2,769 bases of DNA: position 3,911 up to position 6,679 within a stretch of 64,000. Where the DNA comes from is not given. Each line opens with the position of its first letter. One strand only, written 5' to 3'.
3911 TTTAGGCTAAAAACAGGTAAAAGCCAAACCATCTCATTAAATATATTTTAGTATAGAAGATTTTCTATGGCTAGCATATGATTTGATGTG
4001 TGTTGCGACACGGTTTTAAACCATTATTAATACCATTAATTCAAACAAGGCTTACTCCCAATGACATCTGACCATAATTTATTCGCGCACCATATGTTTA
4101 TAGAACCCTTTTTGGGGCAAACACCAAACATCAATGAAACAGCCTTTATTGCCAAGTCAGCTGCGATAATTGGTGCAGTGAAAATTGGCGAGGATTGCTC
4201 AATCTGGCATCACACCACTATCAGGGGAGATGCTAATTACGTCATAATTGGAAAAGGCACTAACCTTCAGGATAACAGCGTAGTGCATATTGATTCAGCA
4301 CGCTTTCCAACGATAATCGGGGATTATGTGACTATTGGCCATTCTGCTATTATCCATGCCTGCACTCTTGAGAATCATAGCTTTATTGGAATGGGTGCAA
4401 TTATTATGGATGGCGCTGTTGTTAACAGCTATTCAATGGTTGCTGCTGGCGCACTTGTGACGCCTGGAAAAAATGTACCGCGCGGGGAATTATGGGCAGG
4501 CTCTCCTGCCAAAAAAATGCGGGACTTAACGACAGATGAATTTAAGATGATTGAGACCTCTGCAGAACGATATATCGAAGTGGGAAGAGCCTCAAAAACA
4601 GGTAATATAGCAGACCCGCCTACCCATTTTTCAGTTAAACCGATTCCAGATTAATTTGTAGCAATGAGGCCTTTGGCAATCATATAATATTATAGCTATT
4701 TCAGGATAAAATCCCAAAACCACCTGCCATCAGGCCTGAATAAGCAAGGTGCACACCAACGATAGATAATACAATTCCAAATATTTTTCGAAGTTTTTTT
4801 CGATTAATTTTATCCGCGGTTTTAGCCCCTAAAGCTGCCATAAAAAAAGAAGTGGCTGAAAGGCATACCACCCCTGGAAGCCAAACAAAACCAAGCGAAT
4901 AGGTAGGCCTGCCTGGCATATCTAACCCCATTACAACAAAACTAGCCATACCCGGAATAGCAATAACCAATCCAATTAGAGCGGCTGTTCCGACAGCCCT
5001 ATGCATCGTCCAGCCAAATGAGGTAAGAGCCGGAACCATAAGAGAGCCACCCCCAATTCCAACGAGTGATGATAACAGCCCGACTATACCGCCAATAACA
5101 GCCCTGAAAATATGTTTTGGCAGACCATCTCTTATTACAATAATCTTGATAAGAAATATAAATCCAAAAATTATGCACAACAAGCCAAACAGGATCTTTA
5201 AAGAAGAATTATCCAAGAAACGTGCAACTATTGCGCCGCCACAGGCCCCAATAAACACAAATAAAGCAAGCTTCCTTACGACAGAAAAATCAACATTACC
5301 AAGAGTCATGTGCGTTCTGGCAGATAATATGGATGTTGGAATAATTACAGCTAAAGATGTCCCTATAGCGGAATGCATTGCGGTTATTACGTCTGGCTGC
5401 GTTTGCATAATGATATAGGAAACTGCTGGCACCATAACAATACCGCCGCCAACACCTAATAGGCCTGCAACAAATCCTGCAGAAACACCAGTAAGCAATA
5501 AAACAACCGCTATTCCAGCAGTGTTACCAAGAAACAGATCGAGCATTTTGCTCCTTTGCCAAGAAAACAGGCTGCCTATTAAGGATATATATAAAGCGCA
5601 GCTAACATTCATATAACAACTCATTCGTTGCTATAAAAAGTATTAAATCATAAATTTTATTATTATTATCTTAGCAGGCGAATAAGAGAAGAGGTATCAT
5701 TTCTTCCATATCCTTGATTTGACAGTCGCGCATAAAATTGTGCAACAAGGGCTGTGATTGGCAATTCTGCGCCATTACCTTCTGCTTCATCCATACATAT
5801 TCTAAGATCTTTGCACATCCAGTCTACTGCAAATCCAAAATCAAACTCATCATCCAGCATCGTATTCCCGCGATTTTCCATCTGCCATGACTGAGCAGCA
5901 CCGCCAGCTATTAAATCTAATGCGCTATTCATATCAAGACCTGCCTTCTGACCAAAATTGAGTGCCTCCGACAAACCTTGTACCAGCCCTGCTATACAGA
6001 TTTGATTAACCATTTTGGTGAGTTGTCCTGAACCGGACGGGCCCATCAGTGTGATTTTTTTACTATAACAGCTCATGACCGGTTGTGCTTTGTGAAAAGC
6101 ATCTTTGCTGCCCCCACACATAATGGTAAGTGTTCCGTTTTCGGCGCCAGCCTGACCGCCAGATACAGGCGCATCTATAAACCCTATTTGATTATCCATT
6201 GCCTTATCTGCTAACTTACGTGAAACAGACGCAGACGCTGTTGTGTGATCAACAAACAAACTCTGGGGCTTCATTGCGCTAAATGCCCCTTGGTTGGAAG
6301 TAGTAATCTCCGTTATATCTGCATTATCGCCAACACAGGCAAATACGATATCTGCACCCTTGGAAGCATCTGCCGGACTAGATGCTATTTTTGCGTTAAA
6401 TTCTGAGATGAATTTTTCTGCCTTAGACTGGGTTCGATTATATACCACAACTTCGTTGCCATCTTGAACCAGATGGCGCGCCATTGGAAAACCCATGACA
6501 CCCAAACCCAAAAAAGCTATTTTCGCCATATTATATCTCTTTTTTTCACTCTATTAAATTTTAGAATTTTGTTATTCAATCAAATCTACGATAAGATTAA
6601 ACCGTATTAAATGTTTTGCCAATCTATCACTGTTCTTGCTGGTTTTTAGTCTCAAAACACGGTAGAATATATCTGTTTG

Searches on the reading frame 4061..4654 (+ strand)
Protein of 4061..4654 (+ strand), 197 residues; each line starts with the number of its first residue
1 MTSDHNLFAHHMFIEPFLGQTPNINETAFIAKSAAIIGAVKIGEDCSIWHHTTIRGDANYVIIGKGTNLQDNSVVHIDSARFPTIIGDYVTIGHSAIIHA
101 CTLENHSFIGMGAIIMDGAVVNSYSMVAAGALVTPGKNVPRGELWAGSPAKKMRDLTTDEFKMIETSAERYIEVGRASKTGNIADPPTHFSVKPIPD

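Call 5: search_protein_families(library=pfam, proteins=[window:4061-4654:+])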
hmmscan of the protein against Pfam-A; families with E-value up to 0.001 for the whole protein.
window:4061-4654:+ (197 aa): 4 families
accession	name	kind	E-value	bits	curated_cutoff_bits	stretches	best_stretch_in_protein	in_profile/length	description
PF00132.30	Hexapep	-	5e-16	58.1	27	2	23-56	3-36/36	Bacterial transferase hexapeptide (six repeats)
PF25084.1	LbH_EIF2B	-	2.1e-07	31.3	54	1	60-138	21-98/105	EIF2B subunit epsilon LbH domain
PF14602.12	Hexapep_2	-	0.00011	22.3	27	0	83-115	1-32/34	Hexapeptide repeat of succinyl-transferase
PF21711.3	DCTN5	-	0.00038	20.6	40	0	49-156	43-157/182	Dynactin subunit 5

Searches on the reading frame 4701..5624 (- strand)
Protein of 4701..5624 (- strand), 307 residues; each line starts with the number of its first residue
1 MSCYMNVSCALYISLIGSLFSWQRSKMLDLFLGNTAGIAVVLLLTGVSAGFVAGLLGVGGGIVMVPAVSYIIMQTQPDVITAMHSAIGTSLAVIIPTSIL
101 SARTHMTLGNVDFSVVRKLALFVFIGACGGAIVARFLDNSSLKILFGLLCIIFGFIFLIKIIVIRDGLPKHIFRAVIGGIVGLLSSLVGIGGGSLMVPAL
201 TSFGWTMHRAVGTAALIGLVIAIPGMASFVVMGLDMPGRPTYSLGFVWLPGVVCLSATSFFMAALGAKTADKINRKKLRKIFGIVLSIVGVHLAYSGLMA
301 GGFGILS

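Call 5: search_protein_families(library=pfam, proteins=[window:4701-5624:-])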
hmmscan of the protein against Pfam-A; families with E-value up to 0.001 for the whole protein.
window:4701-5624:- (307 aa): 1 family
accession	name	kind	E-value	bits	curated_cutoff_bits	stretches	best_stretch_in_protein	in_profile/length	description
PF01925.25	TauE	-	4.9e-48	164.3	32.6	1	42-293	1-237/237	Sulfite exporter TauE/SafE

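Call 10: search_protein_families(library=ncbifam, proteins=[window:4701-5624:-], max_evalue=0.00001)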
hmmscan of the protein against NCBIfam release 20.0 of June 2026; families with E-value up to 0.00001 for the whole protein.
window:4701-5624:- (307 aa): 0 families

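Call 80: find_homologous_proteins(query=window:4701-5624:-, max_evalue=1e-30)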
Query window:4701-5624:- (307 aa): 3498 proteins with E <= 1e-30 among 8000 candidates; the best 120 are listed.
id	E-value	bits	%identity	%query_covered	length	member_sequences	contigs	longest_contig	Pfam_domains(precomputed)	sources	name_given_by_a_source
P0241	1.3e-180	617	99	99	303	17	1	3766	PF01925.26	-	-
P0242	2.3e-176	603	98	99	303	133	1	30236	PF01925.26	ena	-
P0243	8.7e-165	565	99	92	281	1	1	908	PF01925.26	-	-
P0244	2.5e-161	554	98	92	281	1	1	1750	PF01925.26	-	-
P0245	8.3e-161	552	98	92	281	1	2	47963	PF01925.26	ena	-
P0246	9.1e-161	552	97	92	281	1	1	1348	PF01925.26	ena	-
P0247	2.1e-160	551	98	92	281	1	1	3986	PF01925.26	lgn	-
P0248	1.4e-158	545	97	92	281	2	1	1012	PF01925.26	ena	-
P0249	2.1e-158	544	96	92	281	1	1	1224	PF01925.26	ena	-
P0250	1.2e-157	542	95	92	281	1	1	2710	PF01925.26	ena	-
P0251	1.7e-157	541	96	92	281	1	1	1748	PF01925.26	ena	-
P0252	1.0e-154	532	93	92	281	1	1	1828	PF01925.26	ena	-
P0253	2.1e-151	521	91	92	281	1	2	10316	PF01925.26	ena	-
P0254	1.3e-150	519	90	92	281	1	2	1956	PF01925.26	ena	-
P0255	2.6e-148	511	90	92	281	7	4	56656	PF01925.26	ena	-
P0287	2.3e-73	265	52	85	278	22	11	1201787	PF01925.26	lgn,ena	-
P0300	8.9e-49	185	41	71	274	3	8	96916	PF01925.26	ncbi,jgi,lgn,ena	ncbi:MAG: sulfite exporter TauE/SafE family protein [Magnetospirillum sp.]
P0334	1.7e-47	180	42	85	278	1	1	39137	PF01925.26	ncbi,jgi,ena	jgi:uncharacterized membrane protein YfcA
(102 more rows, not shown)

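Call 81: find_encoding_contigs(protein=P0287, flank=4000, max_places=3)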
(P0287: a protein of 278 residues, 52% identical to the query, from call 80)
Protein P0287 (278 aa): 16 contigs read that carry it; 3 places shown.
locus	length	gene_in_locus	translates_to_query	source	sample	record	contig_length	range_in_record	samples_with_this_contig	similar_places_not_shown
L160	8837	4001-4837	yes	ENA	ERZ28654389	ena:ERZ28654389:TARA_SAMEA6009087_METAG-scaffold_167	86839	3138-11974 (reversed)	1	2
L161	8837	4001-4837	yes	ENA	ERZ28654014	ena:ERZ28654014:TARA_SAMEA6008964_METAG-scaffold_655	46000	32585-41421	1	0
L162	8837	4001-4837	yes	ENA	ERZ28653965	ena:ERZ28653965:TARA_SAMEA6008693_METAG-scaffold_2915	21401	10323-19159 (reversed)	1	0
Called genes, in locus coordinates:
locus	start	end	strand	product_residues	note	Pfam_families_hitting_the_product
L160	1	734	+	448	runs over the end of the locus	PF01321:Creatinase_N (weak), PF00557:Peptidase_M24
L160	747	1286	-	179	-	PF00156:Pribosyltran, PF14681:UPRTase (weak)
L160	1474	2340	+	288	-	PF03446:NAD_binding_2, PF03807:F420_oxidored, PF14833:NAD_binding_11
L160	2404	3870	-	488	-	PF00171:Aldedh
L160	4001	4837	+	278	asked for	PF01925:TauE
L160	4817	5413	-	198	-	PF25087:GMPPB_C (faint), PF25084:LbH_EIF2B, PF14602:Hexapep_2 (weak), PF00132:Hexapep (weak)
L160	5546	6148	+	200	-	PF00081:Sod_Fe_N, PF02777:Sod_Fe_C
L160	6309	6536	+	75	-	-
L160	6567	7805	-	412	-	PF00764:Arginosuc_synth, PF20979:Arginosuc_syn_C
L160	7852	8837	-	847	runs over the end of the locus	PF12704:MacB_PCD (weak), PF02687:FtsX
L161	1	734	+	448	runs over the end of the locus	PF01321:Creatinase_N (weak), PF00557:Peptidase_M24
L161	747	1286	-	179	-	PF00156:Pribosyltran, PF14681:UPRTase (weak)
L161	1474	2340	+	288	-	PF03446:NAD_binding_2, PF03807:F420_oxidored, PF14833:NAD_binding_11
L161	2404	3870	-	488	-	PF00171:Aldedh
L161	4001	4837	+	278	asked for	PF01925:TauE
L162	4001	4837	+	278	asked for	PF01925:TauE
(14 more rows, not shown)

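Call 82: find_encoding_contigs(protein=P0300, flank=4000, max_places=3)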
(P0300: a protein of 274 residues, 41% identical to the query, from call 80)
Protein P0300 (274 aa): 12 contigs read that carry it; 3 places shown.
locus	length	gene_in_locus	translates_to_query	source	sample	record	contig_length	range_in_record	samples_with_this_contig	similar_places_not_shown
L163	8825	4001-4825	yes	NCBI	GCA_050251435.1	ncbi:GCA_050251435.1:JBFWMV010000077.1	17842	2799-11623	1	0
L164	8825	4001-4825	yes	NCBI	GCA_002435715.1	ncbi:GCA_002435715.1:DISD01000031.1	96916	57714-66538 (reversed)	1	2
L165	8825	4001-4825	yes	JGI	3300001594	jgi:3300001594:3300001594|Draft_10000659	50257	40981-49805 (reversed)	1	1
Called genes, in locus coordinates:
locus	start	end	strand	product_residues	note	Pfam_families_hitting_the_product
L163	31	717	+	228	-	PF00392:GntR, PF07729:FCD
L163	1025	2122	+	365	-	PF03480:DctP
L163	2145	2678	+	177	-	PF04290:DctQ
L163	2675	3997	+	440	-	PF06808:DctM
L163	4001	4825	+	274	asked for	PF01925:TauE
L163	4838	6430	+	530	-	PF01019:G_glu_transpept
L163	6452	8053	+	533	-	PF05231:MASE1, PF00512:HisKA (weak), PF13581:HATPase_c_2 (weak), PF02518:HATPase_c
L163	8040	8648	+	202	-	PF00072:Response_reg, PF08281:Sigma70_r4_2, PF13384:HTH_23 (faint), PF00196:GerE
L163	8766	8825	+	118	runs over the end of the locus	-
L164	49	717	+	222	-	PF00392:GntR, PF07729:FCD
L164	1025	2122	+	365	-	PF03480:DctP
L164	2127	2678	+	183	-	PF04290:DctQ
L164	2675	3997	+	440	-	PF06808:DctM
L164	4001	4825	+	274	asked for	PF01925:TauE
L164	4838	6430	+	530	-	PF01019:G_glu_transpept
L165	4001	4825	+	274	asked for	PF01925:TauE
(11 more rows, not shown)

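Call 83: find_encoding_contigs(protein=P0334, flank=4000, max_places=2)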
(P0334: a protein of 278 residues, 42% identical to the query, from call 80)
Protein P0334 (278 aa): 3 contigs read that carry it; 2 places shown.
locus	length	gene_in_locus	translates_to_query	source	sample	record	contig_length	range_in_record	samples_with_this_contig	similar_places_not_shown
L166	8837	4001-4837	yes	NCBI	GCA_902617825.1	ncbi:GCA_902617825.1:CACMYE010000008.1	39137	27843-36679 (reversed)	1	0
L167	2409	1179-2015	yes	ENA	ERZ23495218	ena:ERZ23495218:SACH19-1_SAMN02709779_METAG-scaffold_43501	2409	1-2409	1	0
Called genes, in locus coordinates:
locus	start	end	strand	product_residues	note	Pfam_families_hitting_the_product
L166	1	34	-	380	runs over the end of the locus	PF02515:CoA_transf_3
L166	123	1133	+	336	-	PF03480:DctP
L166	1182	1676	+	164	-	PF04290:DctQ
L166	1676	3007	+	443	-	PF06808:DctM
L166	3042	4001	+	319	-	PF01207:Dus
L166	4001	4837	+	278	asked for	PF01925:TauE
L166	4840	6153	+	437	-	PF17408:MCD_N, PF05292:MCD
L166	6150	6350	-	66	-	PF09834:DUF2061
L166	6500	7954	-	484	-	PF02878:PGM_PMM_I, PF02879:PGM_PMM_II, PF02880:PGM_PMM_III, PF00408:PGM_PMM_IV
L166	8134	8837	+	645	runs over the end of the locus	PF00317:Ribonuc_red_lgN, PF02867:Ribonuc_red_lgC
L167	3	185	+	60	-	?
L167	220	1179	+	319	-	PF01207:Dus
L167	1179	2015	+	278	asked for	PF01925:TauE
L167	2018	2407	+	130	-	?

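Call 108: search_protein_families(library=ncbifam, proteins=[L160:2404-3870:-, L160:1474-2340:+], max_evalue=1e-40)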
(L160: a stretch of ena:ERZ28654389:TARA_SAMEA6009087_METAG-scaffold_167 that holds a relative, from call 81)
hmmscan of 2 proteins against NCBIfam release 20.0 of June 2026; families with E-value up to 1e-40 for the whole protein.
L160:2404-3870:- (488 aa): 36 families (the best 25 are shown)
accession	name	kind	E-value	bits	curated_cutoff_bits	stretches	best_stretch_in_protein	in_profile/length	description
NF008415.0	PRK11241.1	equivalog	2.3e-205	682.9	828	1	8-486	4-481/482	NADP-dependent succinate-semialdehyde dehydrogenase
TIGR01780.1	SSADH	subfamily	8.8e-204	677.5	646.35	1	34-481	1-448/448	succinate-semialdehyde dehydrogenase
TIGR01804.1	BADH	equivalog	9.6e-128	426.6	668.6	1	18-481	1-467/467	betaine-aldehyde dehydrogenase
NF009725.0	PRK13252.1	equivalog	9.7e-127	423.3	593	1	14-485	6-479/488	betaine-aldehyde dehydrogenase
NF010000.0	PRK13473.1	subfamily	6.5e-124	414.1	615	1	15-483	3-470/475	aminobutyraldehyde dehydrogenase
TIGR02299.1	HpaE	equivalog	2.5e-123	412.3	638.35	1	17-485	3-476/488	5-carboxymethyl-2-hydroxymuconate semialdehyde dehydrogenase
NF007497.0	PRK10090.1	equivalog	1.3e-118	396.9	500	1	14-483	6-475/480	aldehyde dehydrogenase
NF006916.0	PRK09407.1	equivalog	2.1e-115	386.3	521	1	24-481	28-488/526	succinic semialdehyde dehydrogenase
NF045735.1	PaDhStyDPseudo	equivalog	6.8e-114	381.2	850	1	14-484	2-480/483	phenylacetaldehyde dehydrogenase StyD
TIGR03216.1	OH_muco_semi_DH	equivalog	3.8e-113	378.6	693.25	1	17-484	3-478/481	2-hydroxymuconic semialdehyde dehydrogenase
NF040648.1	lactal_redase_Meth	equivalog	6.1e-113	378.3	650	1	18-485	2-462/463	lactaldehyde dehydrogenase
NF042993.1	AlphKGSA_gudD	equivalog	1.5e-110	370.2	770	1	16-482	5-477/481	alpha-ketoglutaric semialdehyde dehydrogenase GucD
NF040792.1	glyc_ald_dh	equivalog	1.5e-104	350.7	760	1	17-484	3-472/488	D-glyceraldehyde dehydrogenase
NF006915.0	PRK09406.1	equivalog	2.7e-101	339.7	730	1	34-483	5-454/457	NADP-dependent succinic semialdehyde dehydrogenase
NF045736.1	PaDhStyDRhodo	equivalog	1.2e-99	334.1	800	1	14-483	2-475/479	phenylacetaldehyde dehydrogenase StyD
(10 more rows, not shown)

L160:1474-2340:+ (288 aa): 6 families
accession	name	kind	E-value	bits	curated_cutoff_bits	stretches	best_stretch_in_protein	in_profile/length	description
TIGR01505.1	tartro_sem_red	equivalog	8.2e-68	228.8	340.75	1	3-286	1-283/291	2-hydroxy-3-oxopropionate reductase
NF008592.0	PRK11559.1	equivalog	7e-60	202.8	397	1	2-284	3-284/296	2-hydroxy-3-oxopropionate reductase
TIGR01692.1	HIBADH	equivalog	1.3e-58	198.6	291.6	1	6-287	1-288/288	3-hydroxyisobutyrate dehydrogenase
NF043037.1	ThreonDh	equivalog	3.3e-52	177.8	350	1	3-285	4-286/297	L-threonate dehydrogenase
NF012005.0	PRK15461.1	equivalog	9.3e-51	172.8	348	1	1-287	1-287/298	sulfolactaldehyde 3-reductase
NF011633.0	PRK15059.1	equivalog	2.4e-44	151.6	451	1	3-286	2-283/292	2-hydroxy-3-oxopropionate reductase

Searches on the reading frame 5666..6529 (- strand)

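Call 5: search_protein_families(library=pfam, proteins=[window:5666-6529:-])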
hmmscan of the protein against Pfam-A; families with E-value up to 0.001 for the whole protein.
window:5666-6529:- (287 aa): 7 families
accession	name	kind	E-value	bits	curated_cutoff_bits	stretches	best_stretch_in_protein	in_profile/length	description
PF03446.21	NAD_binding_2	-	1.7e-51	174.9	21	1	3-163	1-161/161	NAD binding domain of 6-phosphogluconate dehydrogenase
PF14833.11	NAD_binding_11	-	3.3e-35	121.4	30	1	166-286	1-122/122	NAD-binding of NADP-dependent 3-hydroxyisobutyrate dehydrogenase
PF03807.23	F420_oxidored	-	4e-12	47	21.6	1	3-66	1-67/94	NADP oxidoreductase coenzyme F420-dependent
PF01488.26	Shikimate_DH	-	1.8e-08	35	24.3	1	2-94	13-110/138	Shikimate / quinate 5-dehydrogenase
PF02826.25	2-Hacid_dh_C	-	1.1e-05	25.4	25.1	1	3-116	38-147/178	D-isomer specific 2-hydroxyacid dehydrogenase, NAD binding domain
PF02423.21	OCD_Mu_crystall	-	0.0004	19.9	24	1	4-71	132-206/314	Ornithine cyclodeaminase/mu-crystallin family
PF03435.24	Sacchrp_dh_NADP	-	0.0005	20.8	25.1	0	4-120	1-98/129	Saccharopine dehydrogenase NADP binding domain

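Call 10: search_protein_families(library=ncbifam, proteins=[window:5666-6529:-], max_evalue=0.00001)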
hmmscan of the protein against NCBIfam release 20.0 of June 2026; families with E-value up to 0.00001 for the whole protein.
window:5666-6529:- (287 aa): 12 families
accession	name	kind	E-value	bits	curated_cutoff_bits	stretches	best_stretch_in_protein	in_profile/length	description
TIGR01505.1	tartro_sem_red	equivalog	2.7e-68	230.3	340.75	1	3-285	1-282/291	2-hydroxy-3-oxopropionate reductase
NF008592.0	PRK11559.1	equivalog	3.7e-64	216.8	397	1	2-284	3-284/296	2-hydroxy-3-oxopropionate reductase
TIGR01692.1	HIBADH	equivalog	1.9e-57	194.8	291.6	1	6-287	1-288/288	3-hydroxyisobutyrate dehydrogenase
NF043037.1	ThreonDh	equivalog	8.7e-57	192.8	350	1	3-286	4-287/297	L-threonate dehydrogenase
NF011633.0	PRK15059.1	equivalog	3.4e-45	154.5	451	1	3-286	2-283/292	2-hydroxy-3-oxopropionate reductase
NF012005.0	PRK15461.1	equivalog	6.7e-43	147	348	1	1-285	1-285/298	sulfolactaldehyde 3-reductase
NF007161.0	PRK09599.1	subfamily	1.1e-21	77.3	271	1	3-218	2-223/302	NADP-dependent phosphogluconate dehydrogenase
TIGR00872.1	gnd_rel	equivalog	1.4e-18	67.2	297.2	1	3-201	2-200/299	phosphogluconate dehydrogenase (NAD(+)-dependent, decarboxylating)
NF006765.0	PRK09287.1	equivalog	3.2e-18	65.9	413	1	2-192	4-203/476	NADP-dependent phosphogluconate dehydrogenase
TIGR00873.1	gnd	equivalog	2.9e-17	62.6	426.7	1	4-194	2-201/467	decarboxylating NADP(+)-dependent phosphogluconate dehydrogenase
NF006409.0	PRK08655.1-3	equivalog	8.9e-08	32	310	1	3-105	2-100/290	prephenate dehydrogenase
TIGR01035.1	hemA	equivalog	1.6e-06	27.3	209.55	1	3-82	182-264/416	glutamyl-tRNA reductase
